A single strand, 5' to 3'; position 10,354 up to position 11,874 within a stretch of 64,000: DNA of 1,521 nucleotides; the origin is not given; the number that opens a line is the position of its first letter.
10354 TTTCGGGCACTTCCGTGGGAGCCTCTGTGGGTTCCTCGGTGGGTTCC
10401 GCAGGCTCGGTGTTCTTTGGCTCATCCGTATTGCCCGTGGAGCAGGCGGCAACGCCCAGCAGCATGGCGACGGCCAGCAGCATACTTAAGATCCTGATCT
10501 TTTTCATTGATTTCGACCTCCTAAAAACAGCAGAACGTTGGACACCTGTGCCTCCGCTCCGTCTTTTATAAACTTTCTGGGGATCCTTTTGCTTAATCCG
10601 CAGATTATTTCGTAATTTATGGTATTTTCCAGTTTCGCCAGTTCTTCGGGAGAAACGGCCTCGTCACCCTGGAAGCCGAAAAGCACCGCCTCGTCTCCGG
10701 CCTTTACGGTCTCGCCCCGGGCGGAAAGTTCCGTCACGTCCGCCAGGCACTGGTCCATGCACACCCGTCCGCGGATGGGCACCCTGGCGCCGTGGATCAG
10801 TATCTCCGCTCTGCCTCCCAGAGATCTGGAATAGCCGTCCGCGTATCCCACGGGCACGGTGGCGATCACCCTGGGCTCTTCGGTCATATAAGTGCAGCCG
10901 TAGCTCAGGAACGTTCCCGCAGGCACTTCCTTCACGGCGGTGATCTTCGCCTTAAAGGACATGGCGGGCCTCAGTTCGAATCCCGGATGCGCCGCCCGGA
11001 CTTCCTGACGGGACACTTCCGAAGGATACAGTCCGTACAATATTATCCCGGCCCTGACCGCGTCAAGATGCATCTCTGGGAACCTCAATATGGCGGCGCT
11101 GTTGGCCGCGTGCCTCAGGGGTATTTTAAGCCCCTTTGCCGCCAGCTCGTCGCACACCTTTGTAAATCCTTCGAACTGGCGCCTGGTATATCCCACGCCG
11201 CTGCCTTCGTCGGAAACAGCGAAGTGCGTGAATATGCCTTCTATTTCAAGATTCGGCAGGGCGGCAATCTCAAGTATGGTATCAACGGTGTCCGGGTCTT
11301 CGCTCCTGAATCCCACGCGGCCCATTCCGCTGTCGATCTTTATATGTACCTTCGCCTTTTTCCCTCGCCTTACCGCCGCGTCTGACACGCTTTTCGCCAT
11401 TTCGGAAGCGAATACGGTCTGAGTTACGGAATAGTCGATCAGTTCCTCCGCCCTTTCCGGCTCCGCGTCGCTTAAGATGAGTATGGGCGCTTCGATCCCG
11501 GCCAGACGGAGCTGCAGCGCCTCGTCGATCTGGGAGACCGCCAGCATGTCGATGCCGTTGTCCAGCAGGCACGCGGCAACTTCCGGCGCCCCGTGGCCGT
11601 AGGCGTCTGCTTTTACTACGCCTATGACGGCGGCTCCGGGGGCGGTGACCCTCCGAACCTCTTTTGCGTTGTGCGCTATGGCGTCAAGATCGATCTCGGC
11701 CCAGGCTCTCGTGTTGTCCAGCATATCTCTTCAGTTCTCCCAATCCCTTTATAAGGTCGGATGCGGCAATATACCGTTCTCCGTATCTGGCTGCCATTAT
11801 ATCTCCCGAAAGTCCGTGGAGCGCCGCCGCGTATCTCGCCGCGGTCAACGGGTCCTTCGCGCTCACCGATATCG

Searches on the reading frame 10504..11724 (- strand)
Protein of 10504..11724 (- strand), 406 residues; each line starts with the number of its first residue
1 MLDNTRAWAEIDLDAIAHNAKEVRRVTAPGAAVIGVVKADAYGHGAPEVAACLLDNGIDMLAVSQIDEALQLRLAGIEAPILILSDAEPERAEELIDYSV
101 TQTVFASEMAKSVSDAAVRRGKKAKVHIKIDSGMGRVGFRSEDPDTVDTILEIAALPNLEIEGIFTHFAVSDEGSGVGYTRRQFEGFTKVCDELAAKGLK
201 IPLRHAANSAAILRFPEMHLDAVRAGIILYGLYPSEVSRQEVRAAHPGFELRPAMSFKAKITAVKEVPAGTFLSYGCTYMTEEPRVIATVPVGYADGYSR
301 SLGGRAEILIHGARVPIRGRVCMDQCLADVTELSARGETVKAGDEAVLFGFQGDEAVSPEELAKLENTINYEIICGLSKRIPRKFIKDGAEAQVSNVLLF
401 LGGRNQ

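Call 43: search_protein_families(library=pfam, proteins=[window:10504-11724:-], max_evalue=0.001)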
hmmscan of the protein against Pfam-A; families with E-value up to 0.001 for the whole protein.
window:10504-11724:- (406 aa): 2 families
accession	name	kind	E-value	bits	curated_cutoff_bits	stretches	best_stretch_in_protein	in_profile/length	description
PF01168.26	Ala_racemase_N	-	1e-73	248.2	24.1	1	11-234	1-220/220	Alanine racemase, N-terminal domain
PF00842.27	Ala_racemase_C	-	1.5e-46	157.5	25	1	254-384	1-126/127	Alanine racemase, C-terminal domain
